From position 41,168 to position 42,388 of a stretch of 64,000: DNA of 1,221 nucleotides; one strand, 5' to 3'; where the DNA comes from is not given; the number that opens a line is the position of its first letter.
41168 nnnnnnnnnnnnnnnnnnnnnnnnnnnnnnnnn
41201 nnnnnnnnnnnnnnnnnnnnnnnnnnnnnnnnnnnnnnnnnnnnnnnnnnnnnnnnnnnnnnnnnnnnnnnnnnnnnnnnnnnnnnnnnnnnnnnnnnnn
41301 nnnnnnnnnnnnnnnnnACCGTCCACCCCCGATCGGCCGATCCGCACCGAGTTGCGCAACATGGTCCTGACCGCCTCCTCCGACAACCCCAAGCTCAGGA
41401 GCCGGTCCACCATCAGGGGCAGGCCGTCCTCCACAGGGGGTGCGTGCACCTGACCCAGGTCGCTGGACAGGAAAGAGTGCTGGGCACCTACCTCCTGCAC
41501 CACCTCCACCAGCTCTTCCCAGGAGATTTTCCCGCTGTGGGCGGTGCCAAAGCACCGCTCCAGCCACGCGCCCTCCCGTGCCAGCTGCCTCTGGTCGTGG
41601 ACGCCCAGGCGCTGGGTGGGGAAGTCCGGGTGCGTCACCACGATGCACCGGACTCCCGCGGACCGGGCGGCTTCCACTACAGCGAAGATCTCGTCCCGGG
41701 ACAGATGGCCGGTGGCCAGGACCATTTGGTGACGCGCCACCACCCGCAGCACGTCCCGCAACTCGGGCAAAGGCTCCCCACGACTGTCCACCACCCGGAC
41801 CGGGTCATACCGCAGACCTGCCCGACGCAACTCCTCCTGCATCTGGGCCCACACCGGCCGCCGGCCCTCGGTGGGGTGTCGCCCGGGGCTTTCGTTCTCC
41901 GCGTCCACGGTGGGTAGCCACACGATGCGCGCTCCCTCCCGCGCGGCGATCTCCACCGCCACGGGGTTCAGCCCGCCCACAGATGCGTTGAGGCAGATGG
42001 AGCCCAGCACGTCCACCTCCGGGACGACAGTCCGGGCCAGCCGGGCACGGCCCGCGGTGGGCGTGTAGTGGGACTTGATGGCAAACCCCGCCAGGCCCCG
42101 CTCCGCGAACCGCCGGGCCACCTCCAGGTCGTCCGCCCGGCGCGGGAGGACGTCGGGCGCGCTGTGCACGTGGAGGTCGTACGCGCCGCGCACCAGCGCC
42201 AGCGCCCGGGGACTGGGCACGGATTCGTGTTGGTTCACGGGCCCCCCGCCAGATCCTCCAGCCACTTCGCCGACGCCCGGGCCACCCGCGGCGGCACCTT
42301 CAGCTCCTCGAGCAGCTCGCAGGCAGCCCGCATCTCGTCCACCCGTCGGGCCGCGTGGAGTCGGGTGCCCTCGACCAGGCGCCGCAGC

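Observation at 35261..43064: Eight-gene translationally coupled operon with an internal GntR regulator: a non-canonical meta-cleavage route (type I extradiol dioxygenase plus LigK-like aldolase)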

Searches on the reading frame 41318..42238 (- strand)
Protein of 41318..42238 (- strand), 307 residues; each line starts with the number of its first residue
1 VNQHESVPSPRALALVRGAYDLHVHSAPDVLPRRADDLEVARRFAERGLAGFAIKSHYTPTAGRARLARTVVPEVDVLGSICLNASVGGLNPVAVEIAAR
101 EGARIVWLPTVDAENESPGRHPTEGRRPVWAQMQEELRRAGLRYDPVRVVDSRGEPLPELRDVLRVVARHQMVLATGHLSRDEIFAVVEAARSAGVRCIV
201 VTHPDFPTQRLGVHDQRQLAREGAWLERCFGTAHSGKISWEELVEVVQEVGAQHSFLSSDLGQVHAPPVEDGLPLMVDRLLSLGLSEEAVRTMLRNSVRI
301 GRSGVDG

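Call 4: search_protein_families(library=pfam, proteins=[window:41318-42238:-], max_evalue=0.01)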
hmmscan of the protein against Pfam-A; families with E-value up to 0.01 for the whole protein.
window:41318-42238:- (307 aa): 1 family
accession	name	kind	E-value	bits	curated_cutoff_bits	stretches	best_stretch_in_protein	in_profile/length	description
PF19799.5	DUF6282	-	2.4e-69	233.4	26.8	1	18-227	1-196/196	Family of unknown function (DUF6282)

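Call 5: search_protein_families(library=ncbifam, proteins=[window:41318-42238:-], max_evalue=0.01)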
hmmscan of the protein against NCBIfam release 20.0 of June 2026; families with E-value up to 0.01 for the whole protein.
window:41318-42238:- (307 aa): 0 families

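Call 8: search_solved_structures(query=window:41318-42238:-, max_evalue=1)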
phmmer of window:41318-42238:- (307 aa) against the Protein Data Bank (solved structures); distinct sequences matched with E-value up to 1: 1.
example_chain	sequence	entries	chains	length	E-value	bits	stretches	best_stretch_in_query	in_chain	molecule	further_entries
6p90_A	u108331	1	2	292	0.63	12.4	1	163-248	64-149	4-hydroxy-tetrahydrodipicolinate synthase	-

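Call 14: find_homologous_proteins(query=window:41318-42238:-, max_evalue=0.00001)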
Query window:41318-42238:- (307 aa): 5353 proteins with E <= 0.00001 among 8000 candidates; the best 120 are listed.
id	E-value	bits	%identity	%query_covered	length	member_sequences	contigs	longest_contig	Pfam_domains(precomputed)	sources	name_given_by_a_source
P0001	7.2e-187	638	94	100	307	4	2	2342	PF19799.6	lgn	-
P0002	2.0e-164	564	85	98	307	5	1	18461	PF19799.6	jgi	-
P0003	1.6e-163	561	84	98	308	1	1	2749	PF19799.6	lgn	-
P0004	5.0e-156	536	80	100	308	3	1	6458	PF19799.6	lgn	-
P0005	2.2e-153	528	77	100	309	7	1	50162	PF19799.6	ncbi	-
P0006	7.3e-153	526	78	98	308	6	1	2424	PF19799.6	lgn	-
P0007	3.4e-150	517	77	98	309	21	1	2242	PF19799.6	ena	-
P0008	3.0e-149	514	75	99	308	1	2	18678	PF19799.6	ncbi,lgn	-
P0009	1.7e-148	512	75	98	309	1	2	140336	PF19799.6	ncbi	-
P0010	3.5e-148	511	77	98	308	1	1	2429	PF19799.6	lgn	-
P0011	5.7e-131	454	72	97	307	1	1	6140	PF19799.6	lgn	-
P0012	1.5e-130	453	71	97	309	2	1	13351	PF19799.6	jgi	jgi:hypothetical protein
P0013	3.5e-129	448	69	99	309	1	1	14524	PF19799.6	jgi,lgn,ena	-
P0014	1.1e-126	440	71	97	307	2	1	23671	PF19799.6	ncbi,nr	ncbi:MAG: DUF6282 family protein [Armatimonadota bacterium]|nr:DUF6282 family protein [Armatimonadot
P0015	1.3e-124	433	68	99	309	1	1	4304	PF19799.6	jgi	jgi:hypothetical protein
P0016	1.1e-122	427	66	100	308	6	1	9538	PF19799.6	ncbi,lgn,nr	ncbi:MAG: DUF6282 family protein [Armatimonadetes bacterium]|nr:DUF6282 family protein [Armatimonado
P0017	2.5e-121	423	68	93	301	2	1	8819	PF19799.6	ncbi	-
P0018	1.8e-120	420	64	100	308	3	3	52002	PF19799.6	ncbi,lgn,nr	ncbi:MAG: DUF6282 family protein [Armatimonadota bacterium]|nr:DUF6282 family protein [Armatimonadot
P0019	5.6e-113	395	62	97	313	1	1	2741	PF19799.6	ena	-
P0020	7.8e-113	395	63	96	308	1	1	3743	PF19799.6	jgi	jgi:Family of unknown function (DUF6282)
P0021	1.2e-112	394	61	96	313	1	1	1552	PF19799.6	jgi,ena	jgi:hypothetical protein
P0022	1.6e-112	394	63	96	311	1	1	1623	PF19799.6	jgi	jgi:hypothetical protein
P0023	1.8e-112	393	61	95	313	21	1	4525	PF19799.6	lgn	-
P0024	1.9e-112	393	62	97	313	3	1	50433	PF19799.6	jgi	jgi:hypothetical protein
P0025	2.6e-112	393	61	97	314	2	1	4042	PF19799.6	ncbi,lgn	-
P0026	7.1e-112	391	61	99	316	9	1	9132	PF19799.6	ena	-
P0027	1.3e-111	391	61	97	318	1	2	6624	PF19799.6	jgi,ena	-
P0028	2.4e-111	390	61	97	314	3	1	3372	PF19799.6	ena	-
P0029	2.5e-111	390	57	99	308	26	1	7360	PF19799.6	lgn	-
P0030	3.7e-111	389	61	99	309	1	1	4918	PF19799.6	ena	-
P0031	3.8e-111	389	61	97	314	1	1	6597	PF19799.6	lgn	-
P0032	4.5e-111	389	61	96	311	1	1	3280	PF19799.6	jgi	jgi:Family of unknown function (DUF6282)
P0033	6.8e-111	388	62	93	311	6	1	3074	PF19799.6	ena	-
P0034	7.5e-111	388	63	93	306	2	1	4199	PF19799.6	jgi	jgi:hypothetical protein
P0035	9.1e-111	388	61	96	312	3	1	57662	PF19799.6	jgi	jgi:hypothetical protein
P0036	9.4e-111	388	61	99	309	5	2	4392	PF19799.6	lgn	-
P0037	1.1e-110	388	63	94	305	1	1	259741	PF19799.6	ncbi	-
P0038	1.1e-110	388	60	98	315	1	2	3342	PF19799.6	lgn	-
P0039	1.2e-110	388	61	95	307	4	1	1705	PF19799.6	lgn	-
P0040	1.2e-110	387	61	95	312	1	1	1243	PF19799.6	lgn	-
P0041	1.5e-110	387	61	97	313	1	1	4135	PF19799.6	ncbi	ncbi:MAG TPA: DUF6282 family protein [Ktedonobacteraceae bacterium]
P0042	1.7e-110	387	61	95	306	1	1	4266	PF19799.6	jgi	jgi:Family of unknown function (DUF6282)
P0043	2.1e-110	387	59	98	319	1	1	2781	PF19799.6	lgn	-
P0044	2.1e-110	387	60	97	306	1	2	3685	PF19799.6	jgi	jgi:Family of unknown function (DUF6282)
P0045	2.1e-110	387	60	95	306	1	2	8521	PF19799.6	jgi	jgi:hypothetical protein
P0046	2.5e-110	386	60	97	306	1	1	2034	PF19799.6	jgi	-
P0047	3.1e-110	386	60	96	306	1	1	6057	PF19799.6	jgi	jgi:uncharacterized protein DUF6282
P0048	3.5e-110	386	59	97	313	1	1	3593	PF19799.6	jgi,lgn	jgi:hypothetical protein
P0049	3.8e-110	386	63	95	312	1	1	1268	PF19799.6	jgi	jgi:Family of unknown function (DUF6282)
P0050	4.0e-110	386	62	96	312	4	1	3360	PF19799.6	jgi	jgi:Family of unknown function (DUF6282)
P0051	4.9e-110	385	61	96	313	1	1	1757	PF19799.6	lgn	-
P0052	5.2e-110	385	60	97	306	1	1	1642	PF19799.6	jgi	jgi:Family of unknown function (DUF6282)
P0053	5.2e-110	385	59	97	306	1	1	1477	PF19799.6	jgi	jgi:Family of unknown function (DUF6282)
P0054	5.4e-110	385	61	96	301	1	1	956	PF19799.6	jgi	jgi:hypothetical protein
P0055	7.1e-110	385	60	98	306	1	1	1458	PF19799.6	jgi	jgi:hypothetical protein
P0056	7.9e-110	385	63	95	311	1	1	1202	PF19799.6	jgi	jgi:Family of unknown function (DUF6282)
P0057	7.9e-110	385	60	95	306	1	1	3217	PF19799.6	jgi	jgi:hypothetical protein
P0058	8.8e-110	385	60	96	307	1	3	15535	PF19799.6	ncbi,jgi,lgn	-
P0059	9.3e-110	385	59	97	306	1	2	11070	PF19799.6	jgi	jgi:hypothetical protein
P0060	9.7e-110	384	60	97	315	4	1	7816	PF19799.6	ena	-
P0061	1.0e-109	384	59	97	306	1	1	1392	PF19799.6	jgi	jgi:Family of unknown function (DUF6282)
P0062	1.2e-109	384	60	97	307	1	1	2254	PF19799.6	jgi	jgi:hypothetical protein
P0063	1.2e-109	384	60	97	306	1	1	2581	PF19799.6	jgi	jgi:Family of unknown function (DUF6282)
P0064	1.4e-109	384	58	98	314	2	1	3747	PF19799.6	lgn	-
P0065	1.4e-109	384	59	97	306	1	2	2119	PF19799.6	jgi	jgi:hypothetical protein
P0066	1.5e-109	384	59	97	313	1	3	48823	PF19799.6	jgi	jgi:hypothetical protein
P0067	1.5e-109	384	59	97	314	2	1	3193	PF19799.6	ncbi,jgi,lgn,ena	-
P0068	1.8e-109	384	63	95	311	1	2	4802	PF19799.6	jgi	jgi:hypothetical protein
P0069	1.8e-109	384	61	96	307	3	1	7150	PF19799.6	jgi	jgi:hypothetical protein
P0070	1.9e-109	384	60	97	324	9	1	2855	PF19799.6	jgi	jgi:hypothetical protein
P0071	2.1e-109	383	60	95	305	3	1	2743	PF19799.6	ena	-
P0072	2.3e-109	383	62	95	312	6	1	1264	PF19799.6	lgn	-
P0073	2.7e-109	383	59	97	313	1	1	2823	PF19799.6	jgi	jgi:hypothetical protein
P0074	2.8e-109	383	62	96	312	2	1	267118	PF19799.6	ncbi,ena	-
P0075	2.8e-109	383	61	96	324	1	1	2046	PF19799.6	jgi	jgi:hypothetical protein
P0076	2.8e-109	383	62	97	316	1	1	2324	PF19799.6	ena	-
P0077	2.8e-109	383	59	97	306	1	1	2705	PF19799.6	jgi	jgi:Family of unknown function (DUF6282)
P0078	3.0e-109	383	61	96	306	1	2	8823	PF19799.6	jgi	jgi:Family of unknown function (DUF6282)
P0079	3.3e-109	383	59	98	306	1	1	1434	PF19799.6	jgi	jgi:hypothetical protein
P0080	3.6e-109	383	59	97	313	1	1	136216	PF19799.6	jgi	jgi:hypothetical protein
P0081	3.6e-109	383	62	97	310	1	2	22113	PF19799.6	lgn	-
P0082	3.7e-109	383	60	97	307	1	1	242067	PF19799.6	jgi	jgi:uncharacterized protein DUF6282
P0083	3.7e-109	383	64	95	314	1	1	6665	PF19799.6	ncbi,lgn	-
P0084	3.8e-109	383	60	96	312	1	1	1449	PF19799.6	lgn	-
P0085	4.0e-109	382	59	98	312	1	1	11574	PF19799.6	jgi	jgi:Family of unknown function (DUF6282)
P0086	4.0e-109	382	60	95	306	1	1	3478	PF19799.6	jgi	jgi:hypothetical protein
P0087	4.0e-109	382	63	93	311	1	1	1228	PF19799.6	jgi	jgi:hypothetical protein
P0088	4.1e-109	382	59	97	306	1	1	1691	PF19799.6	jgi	jgi:hypothetical protein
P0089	4.2e-109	382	60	97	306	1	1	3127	PF19799.6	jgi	jgi:Family of unknown function (DUF6282)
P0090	4.6e-109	382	60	97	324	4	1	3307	PF19799.6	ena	-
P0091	4.8e-109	382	60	96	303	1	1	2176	PF19799.6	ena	-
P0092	4.9e-109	382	62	99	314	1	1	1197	PF19799.6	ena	-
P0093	5.3e-109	382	59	98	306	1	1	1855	PF19799.6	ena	-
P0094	5.3e-109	382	59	97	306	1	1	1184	PF19799.6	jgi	jgi:Family of unknown function (DUF6282)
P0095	5.3e-109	382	59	97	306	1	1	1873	PF19799.6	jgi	jgi:hypothetical protein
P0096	5.5e-109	382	62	95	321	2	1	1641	PF19799.6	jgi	jgi:Family of unknown function (DUF6282)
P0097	5.5e-109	382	62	95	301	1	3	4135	PF19799.6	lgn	-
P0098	5.5e-109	382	60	98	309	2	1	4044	PF19799.6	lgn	-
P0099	5.7e-109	382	62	95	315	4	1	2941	PF19799.6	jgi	jgi:hypothetical protein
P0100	6.0e-109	382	58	97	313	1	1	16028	PF19799.6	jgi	jgi:hypothetical protein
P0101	6.7e-109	382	57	100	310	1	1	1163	PF19799.6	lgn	-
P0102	7.4e-109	382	60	93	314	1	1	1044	PF19799.6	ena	-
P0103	8.4e-109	381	62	95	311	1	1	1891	PF19799.6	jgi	jgi:Family of unknown function (DUF6282)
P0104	9.5e-109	381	60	95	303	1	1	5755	PF19799.6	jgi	jgi:hypothetical protein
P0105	1.0e-108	381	58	95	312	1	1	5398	PF19799.6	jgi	jgi:Family of unknown function (DUF6282)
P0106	1.1e-108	381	60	96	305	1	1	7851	PF19799.6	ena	-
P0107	1.2e-108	381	59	95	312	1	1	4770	PF19799.6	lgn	-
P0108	1.3e-108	381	60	93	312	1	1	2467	PF19799.6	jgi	jgi:uncharacterized protein DUF6282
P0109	1.4e-108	381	57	99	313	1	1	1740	PF19799.6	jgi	jgi:hypothetical protein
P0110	1.4e-108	381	59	97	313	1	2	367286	PF19799.6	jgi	jgi:hypothetical protein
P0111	1.6e-108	381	58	98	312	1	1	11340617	PF19799.6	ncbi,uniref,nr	ncbi:cytosolic protein [Ktedonosporobacter rubrisoli]|uniref:Cytosolic protein n=1 Tax=Ktedonosporob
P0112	1.6e-108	380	61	95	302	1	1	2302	PF19799.6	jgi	jgi:hypothetical protein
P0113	1.8e-108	380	61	98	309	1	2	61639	PF19799.6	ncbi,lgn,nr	ncbi:MAG: DUF6282 family protein [Thermomicrobium sp.]|nr:DUF6282 family protein [Thermomicrobium sp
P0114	2.0e-108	380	62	95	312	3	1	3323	PF19799.6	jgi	jgi:hypothetical protein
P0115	2.2e-108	380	63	95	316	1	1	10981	PF19799.6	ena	-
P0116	2.3e-108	380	61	93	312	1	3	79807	PF19799.6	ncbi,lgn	-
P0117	2.4e-108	380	63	97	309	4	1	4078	PF19799.6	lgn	-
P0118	2.5e-108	380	60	93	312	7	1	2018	PF19799.6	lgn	-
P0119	2.6e-108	380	61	94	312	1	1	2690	PF19799.6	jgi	jgi:hypothetical protein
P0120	2.6e-108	380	63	96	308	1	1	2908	PF19799.6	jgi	jgi:uncharacterized protein DUF6282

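Call 15: find_encoding_contigs(protein=P0009, flank=10000, max_places=2)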
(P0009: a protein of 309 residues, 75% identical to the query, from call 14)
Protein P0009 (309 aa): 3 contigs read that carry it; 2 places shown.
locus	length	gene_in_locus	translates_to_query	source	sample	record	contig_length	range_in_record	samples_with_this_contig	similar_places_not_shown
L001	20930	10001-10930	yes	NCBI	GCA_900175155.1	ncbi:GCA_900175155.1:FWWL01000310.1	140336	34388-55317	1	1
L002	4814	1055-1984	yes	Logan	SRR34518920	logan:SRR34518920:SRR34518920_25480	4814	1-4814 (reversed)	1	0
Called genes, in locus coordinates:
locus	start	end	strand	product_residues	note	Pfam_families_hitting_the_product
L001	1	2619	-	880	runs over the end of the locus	PF00133:tRNA-synt_1, PF09334:tRNA-synt_1g, PF08264:Anticodon_1, PF10458:Val_tRNA-synt_C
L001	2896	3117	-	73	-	PF12773:DZR (weak), PF13240:Zn_Ribbon_1 (weak)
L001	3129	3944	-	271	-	PF02811:PHP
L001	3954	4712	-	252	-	PF00149:Metallophos, PF13277:YmdB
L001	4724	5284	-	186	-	-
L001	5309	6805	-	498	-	PF12072:RNase_Y_N, PF00013:KH_1 (weak), PF08668:HDOD (weak), PF01966:HD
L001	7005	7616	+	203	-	PF01726:LexA_DNA_bind, PF12802:MarR_2 (weak), PF00717:Peptidase_S24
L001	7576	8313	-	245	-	PF13489:Methyltransf_23, PF01209:Ubie_methyltran (faint), PF03848:TehB (faint), PF13847:Methyltransf_31, PF08241:Methyltransf_11, PF08242:Methyltransf_12, PF13649:Methyltransf_25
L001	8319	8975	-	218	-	-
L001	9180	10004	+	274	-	PF02826:2-Hacid_dh_C (weak), PF03446:NAD_binding_2, PF03807:F420_oxidored (weak), PF02153:PDH_N, PF09130:DUF1932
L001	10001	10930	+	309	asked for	PF19799:DUF6282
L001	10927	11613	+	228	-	PF00392:GntR, PF07729:FCD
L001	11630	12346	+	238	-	PF02585:PIG-L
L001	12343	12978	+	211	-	PF03737:RraA-like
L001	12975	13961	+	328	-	PF00903:Glyoxalase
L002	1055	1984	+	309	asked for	PF19799:DUF6282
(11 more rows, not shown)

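Call 16: find_encoding_contigs(protein=P0111, flank=10000, max_places=2)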
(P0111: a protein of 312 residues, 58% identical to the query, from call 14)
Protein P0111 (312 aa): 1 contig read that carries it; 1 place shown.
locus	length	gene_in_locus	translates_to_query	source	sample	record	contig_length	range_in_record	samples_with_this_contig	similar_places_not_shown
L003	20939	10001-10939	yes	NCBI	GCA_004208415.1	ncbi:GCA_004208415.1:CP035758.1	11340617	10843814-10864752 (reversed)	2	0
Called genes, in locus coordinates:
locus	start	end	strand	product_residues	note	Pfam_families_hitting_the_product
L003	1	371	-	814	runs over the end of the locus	PF01074:Glyco_hydro_38N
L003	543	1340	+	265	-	PF00392:GntR, PF07702:UTRA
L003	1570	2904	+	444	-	PF01547:SBP_bac_1, PF13416:SBP_bac_8, PF13531:SBP_bac_11 (weak)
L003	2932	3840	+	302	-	PF00528:BPD_transp_1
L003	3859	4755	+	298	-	PF00528:BPD_transp_1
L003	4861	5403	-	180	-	PF12728:HTH_17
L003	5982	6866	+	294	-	PF13489:Methyltransf_23, PF13847:Methyltransf_31, PF08241:Methyltransf_11, PF13649:Methyltransf_25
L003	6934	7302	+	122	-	-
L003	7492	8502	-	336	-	-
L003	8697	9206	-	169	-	PF28390:DUF8389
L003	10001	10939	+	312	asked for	PF19799:DUF6282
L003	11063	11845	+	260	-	PF00005:ABC_tran, PF13555:AAA_29 (faint), PF13304:AAA_21 (faint)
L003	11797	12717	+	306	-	PF00528:BPD_transp_1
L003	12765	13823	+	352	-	PF13379:NMT1_2, PF09084:NMT1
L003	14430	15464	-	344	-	PF00356:LacI, PF00532:Peripla_BP_1, PF13407:Peripla_BP_4, PF13377:Peripla_BP_3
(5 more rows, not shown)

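Call 17: find_encoding_contigs(protein=P0113, flank=10000, max_places=2)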
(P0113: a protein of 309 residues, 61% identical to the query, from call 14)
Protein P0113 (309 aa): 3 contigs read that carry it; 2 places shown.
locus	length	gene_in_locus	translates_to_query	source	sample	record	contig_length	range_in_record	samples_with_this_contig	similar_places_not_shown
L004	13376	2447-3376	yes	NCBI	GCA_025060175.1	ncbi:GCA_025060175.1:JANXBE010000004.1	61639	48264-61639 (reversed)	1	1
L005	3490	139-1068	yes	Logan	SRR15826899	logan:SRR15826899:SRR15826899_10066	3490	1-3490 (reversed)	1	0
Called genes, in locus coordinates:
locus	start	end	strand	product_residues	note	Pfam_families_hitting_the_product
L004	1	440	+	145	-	?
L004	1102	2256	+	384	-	PF13379:NMT1_2, PF09084:NMT1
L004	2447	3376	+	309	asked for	PF19799:DUF6282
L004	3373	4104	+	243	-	PF02585:PIG-L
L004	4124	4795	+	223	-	PF03737:RraA-like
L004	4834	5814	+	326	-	PF00903:Glyoxalase (weak), PF13669:Glyoxalase_4 (faint), PF00903:Glyoxalase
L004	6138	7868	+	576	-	PF09587:PGA_cap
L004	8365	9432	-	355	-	PF23441:SDR, PF00106:adh_short, PF08659:KR, PF13561:adh_short_C2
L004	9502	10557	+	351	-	PF01261:AP_endonuc_2 (weak), PF03786:UxuA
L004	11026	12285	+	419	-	PF18130:ATPgrasp_N, PF01071:GARS_A (weak), PF13535:ATP-grasp_4, PF18603:LAL_C2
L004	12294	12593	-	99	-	PF04362:Iron_traffic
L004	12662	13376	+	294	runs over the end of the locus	PF00551:Formyl_trans_N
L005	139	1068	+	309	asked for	PF19799:DUF6282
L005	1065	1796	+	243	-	PF02585:PIG-L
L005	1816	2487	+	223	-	PF03737:RraA-like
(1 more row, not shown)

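Call 20: find_encoding_contigs(protein=P0037, flank=10000, max_places=1)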
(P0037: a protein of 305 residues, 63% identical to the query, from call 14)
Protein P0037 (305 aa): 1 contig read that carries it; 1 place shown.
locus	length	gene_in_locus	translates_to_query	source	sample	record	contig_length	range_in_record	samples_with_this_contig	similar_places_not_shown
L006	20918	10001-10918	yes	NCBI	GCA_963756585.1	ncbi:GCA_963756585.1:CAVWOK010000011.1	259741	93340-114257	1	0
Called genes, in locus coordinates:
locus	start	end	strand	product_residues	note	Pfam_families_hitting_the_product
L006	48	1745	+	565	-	PF00884:Sulfatase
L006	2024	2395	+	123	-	-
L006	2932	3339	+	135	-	-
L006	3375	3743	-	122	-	-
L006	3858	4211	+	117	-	PF13417:GST_N_3, PF13409:GST_N_2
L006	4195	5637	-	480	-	PF01425:Amidase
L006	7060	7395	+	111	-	PF02775:TPP_enzyme_C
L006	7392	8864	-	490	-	PF00732:GMC_oxred_N, PF05199:GMC_oxred_C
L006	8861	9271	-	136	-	-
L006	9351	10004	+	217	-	PF00392:GntR, PF07729:FCD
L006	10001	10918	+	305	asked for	PF19799:DUF6282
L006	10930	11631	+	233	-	PF02585:PIG-L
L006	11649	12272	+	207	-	PF03737:RraA-like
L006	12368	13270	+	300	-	PF00903:Glyoxalase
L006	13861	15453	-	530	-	PF00732:GMC_oxred_N, PF00890:FAD_binding_2 (faint), PF05199:GMC_oxred_C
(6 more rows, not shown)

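Call 21: find_encoding_contigs(protein=P0074, flank=10000, max_places=1)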
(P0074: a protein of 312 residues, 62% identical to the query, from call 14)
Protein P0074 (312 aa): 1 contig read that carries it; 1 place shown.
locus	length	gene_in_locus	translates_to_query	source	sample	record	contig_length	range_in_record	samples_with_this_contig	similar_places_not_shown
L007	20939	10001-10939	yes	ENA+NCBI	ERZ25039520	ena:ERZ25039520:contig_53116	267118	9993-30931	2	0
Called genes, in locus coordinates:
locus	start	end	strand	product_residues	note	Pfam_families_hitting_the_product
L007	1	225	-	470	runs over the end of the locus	PF00004:AAA, PF17862:AAA_lid_3 (weak)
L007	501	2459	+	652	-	PF00270:DEAD, PF00271:Helicase_C, PF16124:RecQ_Zn_bind (weak)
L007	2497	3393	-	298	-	-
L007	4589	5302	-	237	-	PF00005:ABC_tran, PF13304:AAA_21 (weak)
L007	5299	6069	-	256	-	PF00005:ABC_tran, PF13304:AAA_21 (faint), PF12399:BCA_ABC_TP_C (weak)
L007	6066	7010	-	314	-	PF02653:BPD_transp_2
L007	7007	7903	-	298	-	PF02653:BPD_transp_2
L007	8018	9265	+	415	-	PF13433:Peripla_BP_5, PF13458:Peripla_BP_6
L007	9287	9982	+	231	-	PF00392:GntR, PF12802:MarR_2 (faint), PF07729:FCD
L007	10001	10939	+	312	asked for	PF19799:DUF6282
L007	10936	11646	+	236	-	PF02585:PIG-L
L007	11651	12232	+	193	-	-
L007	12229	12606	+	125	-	PF00903:Glyoxalase (weak)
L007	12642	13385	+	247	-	PF03446:NAD_binding_2 (faint), PF09130:DUF1932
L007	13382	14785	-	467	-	PF01571:GCV_T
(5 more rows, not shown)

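Call 22: find_encoding_contigs(protein=P0110, flank=10000, max_places=1)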
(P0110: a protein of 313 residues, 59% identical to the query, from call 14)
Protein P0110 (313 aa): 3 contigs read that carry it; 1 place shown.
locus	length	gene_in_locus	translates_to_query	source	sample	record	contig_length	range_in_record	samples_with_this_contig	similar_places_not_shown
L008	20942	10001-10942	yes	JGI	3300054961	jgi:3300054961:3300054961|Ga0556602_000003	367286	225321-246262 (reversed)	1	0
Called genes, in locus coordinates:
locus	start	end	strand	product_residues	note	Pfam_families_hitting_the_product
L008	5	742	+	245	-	PF19538:DUF6062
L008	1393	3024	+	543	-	PF00501:AMP-binding, PF13193:AMP-binding_C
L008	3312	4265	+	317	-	PF00903:Glyoxalase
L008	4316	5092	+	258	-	PF02826:2-Hacid_dh_C (weak), PF03446:NAD_binding_2, PF09130:DUF1932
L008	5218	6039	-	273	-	PF00561:Abhydrolase_1, PF12146:Hydrolase_4, PF12697:Abhydrolase_6, PF12695:Abhydrolase_5 (faint)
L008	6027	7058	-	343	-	PF02900:LigB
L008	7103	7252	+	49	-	-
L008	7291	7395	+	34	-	-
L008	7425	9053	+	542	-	PF00501:AMP-binding, PF13193:AMP-binding_C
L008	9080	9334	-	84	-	-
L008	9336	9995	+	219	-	PF00392:GntR, PF07729:FCD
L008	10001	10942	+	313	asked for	PF19799:DUF6282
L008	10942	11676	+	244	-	PF02585:PIG-L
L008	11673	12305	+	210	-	PF03737:RraA-like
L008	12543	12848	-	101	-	PF13384:HTH_23 (faint), PF13542:HTH_Tnp_ISL3 (weak), PF12728:HTH_17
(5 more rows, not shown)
